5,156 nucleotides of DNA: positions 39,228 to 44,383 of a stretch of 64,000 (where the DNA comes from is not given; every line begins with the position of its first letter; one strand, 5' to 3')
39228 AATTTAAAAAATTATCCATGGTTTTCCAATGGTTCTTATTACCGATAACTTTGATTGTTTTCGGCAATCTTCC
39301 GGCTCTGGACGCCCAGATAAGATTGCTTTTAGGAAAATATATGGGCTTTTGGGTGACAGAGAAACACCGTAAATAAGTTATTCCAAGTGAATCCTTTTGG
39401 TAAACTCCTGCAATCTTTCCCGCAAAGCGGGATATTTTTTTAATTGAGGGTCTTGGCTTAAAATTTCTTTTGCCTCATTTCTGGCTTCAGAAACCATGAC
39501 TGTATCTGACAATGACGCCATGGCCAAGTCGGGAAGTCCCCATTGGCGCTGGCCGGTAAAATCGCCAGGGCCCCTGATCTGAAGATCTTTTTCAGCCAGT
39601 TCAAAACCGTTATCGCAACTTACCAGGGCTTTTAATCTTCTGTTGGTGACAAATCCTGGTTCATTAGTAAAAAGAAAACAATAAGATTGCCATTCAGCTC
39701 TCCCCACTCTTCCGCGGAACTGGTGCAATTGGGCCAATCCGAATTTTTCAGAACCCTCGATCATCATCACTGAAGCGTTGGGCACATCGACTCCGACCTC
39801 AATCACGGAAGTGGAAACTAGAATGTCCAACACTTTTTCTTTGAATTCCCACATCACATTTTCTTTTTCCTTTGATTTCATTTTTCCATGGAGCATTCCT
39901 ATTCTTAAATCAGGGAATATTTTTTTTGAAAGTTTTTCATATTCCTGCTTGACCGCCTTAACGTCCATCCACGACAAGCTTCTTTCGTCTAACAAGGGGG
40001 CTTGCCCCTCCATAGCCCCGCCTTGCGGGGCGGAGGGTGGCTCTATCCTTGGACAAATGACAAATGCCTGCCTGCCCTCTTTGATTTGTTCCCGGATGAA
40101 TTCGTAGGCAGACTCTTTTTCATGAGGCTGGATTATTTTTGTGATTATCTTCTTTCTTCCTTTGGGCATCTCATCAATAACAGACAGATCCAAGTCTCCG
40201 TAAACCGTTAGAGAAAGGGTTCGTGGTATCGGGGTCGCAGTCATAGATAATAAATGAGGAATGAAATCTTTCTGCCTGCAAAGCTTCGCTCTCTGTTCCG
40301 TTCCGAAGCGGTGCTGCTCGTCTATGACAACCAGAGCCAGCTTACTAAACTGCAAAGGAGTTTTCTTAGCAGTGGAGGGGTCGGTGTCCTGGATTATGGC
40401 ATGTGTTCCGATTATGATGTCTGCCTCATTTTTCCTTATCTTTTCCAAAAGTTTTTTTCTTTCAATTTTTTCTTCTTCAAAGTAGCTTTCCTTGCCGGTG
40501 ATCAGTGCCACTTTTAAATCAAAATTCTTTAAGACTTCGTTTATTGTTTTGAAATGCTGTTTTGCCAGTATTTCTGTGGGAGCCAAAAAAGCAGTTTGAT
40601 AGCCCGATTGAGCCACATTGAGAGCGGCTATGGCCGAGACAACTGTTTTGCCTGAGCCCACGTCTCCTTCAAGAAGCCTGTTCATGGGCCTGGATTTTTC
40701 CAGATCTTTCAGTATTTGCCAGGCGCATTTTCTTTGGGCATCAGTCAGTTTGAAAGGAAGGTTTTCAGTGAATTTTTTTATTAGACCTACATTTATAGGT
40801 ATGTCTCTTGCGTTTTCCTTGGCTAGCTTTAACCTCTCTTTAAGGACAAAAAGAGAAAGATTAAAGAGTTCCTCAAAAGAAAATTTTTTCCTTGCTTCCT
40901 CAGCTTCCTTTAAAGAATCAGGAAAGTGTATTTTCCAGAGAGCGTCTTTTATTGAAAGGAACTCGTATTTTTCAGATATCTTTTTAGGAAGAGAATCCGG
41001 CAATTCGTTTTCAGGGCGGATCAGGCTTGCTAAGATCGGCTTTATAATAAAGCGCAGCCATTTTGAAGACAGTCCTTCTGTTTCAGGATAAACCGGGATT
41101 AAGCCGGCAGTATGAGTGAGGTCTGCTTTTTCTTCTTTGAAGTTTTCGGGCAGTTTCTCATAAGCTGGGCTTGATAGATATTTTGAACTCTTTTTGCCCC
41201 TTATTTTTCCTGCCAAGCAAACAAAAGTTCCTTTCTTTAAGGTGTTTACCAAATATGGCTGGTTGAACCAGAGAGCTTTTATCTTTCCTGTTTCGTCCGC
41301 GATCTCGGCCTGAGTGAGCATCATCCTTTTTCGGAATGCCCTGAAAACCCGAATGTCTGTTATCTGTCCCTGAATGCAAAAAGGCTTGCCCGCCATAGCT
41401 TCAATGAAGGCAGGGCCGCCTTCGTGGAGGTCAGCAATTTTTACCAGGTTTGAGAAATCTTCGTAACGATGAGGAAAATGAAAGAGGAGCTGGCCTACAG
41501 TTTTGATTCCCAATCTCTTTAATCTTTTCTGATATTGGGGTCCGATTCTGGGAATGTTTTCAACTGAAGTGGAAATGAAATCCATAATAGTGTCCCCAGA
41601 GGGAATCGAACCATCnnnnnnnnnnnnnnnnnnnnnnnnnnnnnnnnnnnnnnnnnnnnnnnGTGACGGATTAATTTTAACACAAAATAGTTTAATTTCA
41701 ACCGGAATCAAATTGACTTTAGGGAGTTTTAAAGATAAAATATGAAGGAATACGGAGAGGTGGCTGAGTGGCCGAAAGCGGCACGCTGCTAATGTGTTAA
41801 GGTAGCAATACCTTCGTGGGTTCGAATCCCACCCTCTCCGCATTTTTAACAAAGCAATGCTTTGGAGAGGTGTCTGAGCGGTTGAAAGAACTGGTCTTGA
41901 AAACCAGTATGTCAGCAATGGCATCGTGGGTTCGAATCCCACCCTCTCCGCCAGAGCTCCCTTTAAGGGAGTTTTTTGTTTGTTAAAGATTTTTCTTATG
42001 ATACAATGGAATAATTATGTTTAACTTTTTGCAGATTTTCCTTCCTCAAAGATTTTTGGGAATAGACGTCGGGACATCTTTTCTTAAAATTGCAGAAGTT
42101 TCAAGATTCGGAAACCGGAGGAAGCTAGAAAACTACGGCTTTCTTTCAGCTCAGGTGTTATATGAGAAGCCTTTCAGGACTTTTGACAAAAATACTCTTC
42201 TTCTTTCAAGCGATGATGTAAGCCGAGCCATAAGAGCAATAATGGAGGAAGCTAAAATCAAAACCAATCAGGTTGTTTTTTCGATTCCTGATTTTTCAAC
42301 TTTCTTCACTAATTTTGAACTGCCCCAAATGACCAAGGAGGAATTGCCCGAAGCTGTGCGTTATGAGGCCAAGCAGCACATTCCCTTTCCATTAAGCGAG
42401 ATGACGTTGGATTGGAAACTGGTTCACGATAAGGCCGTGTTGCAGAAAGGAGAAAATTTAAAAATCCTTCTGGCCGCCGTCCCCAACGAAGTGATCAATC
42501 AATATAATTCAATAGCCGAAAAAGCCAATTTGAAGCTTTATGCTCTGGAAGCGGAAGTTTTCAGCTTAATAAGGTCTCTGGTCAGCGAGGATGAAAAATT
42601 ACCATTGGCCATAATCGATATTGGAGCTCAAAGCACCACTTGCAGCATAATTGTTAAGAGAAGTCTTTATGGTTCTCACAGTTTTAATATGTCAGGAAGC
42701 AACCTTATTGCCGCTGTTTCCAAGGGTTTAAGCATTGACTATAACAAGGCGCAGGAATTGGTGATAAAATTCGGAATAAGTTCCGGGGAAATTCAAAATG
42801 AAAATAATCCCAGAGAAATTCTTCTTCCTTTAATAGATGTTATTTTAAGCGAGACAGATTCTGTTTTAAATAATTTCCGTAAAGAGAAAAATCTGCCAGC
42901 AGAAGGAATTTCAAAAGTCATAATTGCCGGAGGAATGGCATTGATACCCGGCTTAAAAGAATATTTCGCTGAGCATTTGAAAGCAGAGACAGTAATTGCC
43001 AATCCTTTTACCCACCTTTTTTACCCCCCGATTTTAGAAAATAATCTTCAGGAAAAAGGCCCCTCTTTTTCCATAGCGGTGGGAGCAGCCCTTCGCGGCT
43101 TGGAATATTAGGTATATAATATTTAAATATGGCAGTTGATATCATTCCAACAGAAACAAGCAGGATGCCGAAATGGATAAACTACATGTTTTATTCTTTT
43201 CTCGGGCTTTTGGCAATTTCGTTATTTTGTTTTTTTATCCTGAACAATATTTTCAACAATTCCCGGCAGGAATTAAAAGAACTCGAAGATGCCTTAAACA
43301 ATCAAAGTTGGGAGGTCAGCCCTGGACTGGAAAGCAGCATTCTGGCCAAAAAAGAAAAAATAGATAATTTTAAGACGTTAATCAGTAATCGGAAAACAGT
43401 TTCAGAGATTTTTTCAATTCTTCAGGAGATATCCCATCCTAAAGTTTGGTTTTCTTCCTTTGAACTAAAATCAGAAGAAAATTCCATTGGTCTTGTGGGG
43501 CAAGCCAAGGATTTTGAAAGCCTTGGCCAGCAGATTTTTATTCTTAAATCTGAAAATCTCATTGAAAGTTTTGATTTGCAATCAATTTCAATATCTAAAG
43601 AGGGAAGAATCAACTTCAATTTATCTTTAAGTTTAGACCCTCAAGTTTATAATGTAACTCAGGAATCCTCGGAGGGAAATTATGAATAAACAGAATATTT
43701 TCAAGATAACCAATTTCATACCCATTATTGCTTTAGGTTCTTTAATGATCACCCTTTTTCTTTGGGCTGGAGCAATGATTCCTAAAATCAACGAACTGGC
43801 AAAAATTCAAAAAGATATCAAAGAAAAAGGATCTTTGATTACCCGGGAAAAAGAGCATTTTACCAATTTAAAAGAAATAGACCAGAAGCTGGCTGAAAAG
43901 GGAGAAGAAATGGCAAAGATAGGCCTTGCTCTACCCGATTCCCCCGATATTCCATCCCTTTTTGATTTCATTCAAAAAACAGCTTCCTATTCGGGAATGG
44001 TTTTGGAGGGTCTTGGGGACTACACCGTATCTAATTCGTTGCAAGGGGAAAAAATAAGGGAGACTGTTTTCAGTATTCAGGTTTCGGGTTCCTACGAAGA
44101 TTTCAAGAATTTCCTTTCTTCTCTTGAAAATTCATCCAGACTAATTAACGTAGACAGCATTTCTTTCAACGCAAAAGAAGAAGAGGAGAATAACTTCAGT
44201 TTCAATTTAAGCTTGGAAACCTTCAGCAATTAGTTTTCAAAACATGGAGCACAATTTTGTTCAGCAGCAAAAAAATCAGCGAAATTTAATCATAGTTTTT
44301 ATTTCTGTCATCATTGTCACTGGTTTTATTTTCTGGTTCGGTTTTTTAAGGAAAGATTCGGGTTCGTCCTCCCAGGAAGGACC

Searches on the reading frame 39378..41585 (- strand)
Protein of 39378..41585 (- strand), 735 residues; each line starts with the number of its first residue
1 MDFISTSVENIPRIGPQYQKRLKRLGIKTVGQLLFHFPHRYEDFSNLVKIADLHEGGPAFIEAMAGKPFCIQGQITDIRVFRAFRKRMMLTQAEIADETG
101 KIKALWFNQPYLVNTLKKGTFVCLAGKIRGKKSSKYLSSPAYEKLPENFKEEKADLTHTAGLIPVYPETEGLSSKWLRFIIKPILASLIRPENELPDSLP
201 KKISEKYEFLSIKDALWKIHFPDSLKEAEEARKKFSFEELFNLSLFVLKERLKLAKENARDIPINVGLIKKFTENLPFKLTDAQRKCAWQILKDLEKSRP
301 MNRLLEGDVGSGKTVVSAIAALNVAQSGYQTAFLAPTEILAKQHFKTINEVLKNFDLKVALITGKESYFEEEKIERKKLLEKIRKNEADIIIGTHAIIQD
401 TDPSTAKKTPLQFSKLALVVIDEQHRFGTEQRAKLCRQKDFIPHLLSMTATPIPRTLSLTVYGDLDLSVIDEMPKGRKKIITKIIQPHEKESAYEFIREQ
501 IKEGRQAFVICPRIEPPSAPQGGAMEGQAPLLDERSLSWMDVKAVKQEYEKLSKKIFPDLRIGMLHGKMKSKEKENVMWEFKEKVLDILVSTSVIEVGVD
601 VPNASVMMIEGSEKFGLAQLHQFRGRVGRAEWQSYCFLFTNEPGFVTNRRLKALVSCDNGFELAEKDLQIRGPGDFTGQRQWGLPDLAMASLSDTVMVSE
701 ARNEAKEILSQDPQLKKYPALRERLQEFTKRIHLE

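Call 7: search_protein_families(library=pfam, proteins=[window:39378-41585:-], max_evalue=0.01)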
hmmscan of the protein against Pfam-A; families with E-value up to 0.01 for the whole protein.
window:39378-41585:- (735 aa): 12 families
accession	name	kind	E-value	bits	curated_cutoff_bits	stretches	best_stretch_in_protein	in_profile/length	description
PF00270.35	DEAD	-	5.4e-25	88.5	26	1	284-456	4-163/167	DEAD/DEAH box helicase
PF00271.37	Helicase_C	-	1.8e-20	73.6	23.5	1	547-630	30-109/110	Helicase conserved C-terminal domain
PF17191.10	RecG_wedge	-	2.4e-18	66.7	23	1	11-184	5-158/162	RecG wedge domain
PF04851.21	ResIII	-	7.8e-17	62.1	22.5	1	278-452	2-162/164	Type III restriction enzyme, res subunit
PF19833.4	RecG_dom3_C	-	7.3e-12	45.6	26.8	1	658-730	2-78/87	ATP-dependent DNA helicase RecG, domain 3, C-terminal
PF01336.31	tRNA_anti-codon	-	5e-06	26.8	27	1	70-134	2-63/75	OB-fold nucleic acid binding domain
PF22590.2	Cas3-like_C_2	-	2.7e-05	24.9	27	1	541-630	11-104/106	CRISPR-associated nuclease/helicase Cas3, C-terminal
PF13604.12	AAA_30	-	6.2e-05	23.2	27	1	291-437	9-110/191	AAA domain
PF18766.7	SWI2_SNF2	-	0.00022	21.4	26.7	1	310-456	28-159/221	SWI2/SNF2 ATPase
PF07517.20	SecA_DEAD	-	0.00039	20.2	24.6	1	304-373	94-156/290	SecA DEAD-like domain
PF22527.2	DEXQc_Suv3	-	0.00051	20.1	27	1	306-385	19-90/154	DEXQ-box helicase domain of Suv3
PF25199.1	nSTAND_NTPase5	-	0.0077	16.5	34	0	283-353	20-94/145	Novel STAND NTPase 5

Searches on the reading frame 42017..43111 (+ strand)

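Call 6: search_protein_families(library=pfam, proteins=[window:42017-43111:+], max_evalue=0.01)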
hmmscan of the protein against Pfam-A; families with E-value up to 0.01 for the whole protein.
window:42017-43111:+ (364 aa): 4 families
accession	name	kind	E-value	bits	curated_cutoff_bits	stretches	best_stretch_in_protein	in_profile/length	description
PF11104.14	PilM_2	-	3e-39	135.4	27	1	15-361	1-339/340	Type IV pilus assembly protein PilM;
PF14450.12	FtsA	-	4.3e-12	46.9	31.8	1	198-356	1-127/127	Cell division protein FtsA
PF06723.19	MreB_Mbl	-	0.00018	20.9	27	0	263-329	240-305/327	MreB/Mbl protein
PF08841.16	DDR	-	0.01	15.4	24.6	0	176-249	115-187/328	Diol dehydratase reactivase ATPase-like domain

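Call 9: search_protein_families(library=ncbifam, proteins=[window:42017-43111:+], max_evalue=0.001)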
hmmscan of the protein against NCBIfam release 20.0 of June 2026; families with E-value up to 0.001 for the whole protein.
window:42017-43111:+ (364 aa): 3 families
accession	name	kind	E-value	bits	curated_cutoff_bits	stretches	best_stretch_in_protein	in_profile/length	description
TIGR01175.1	pilM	subfamily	1.3e-49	169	133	1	14-362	6-348/348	type IV pilus assembly protein PilM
NF045709.1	Amuc_1101_fam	equivalog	4.8e-30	104.9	650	1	67-362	53-350/608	Amuc_1101 family PilM-like pilus complex protein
TIGR01174.1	ftsA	equivalog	1.1e-12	47.8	175.85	1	155-331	155-348/371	cell division protein FtsA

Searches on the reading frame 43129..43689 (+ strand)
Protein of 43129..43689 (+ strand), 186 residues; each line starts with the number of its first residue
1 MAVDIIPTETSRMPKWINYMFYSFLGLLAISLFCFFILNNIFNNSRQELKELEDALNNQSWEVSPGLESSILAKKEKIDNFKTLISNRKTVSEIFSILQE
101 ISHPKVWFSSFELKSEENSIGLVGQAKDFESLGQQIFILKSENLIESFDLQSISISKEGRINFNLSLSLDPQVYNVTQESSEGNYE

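Call 6: search_protein_families(library=pfam, proteins=[window:43129-43689:+], max_evalue=0.01)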
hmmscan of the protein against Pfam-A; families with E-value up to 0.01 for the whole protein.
window:43129-43689:+ (186 aa): 1 family
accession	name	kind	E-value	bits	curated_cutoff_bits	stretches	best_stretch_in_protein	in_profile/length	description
PF05137.18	PilN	-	0.00044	20.7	22.8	1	95-168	3-77/78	Fimbrial assembly protein (PilN)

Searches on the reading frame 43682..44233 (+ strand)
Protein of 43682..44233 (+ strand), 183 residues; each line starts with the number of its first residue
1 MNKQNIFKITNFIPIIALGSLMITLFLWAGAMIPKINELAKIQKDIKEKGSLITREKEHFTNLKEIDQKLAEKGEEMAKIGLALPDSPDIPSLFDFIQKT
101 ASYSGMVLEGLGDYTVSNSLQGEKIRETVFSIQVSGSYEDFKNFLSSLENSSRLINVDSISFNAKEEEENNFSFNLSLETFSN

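Call 6: search_protein_families(library=pfam, proteins=[window:43682-44233:+], max_evalue=0.01)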
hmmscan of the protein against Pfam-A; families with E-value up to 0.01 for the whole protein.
window:43682-44233:+ (183 aa): 2 families
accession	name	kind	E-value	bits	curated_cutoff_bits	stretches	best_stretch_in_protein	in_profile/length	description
PF04350.18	PilO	-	3.9e-15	56.7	22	1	41-181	3-141/145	Pilus assembly protein, PilO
PF10741.14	T2SSM_b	-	0.0059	16.9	21.7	1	124-168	47-93/111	Type II secretion system (T2SS), protein M subtype b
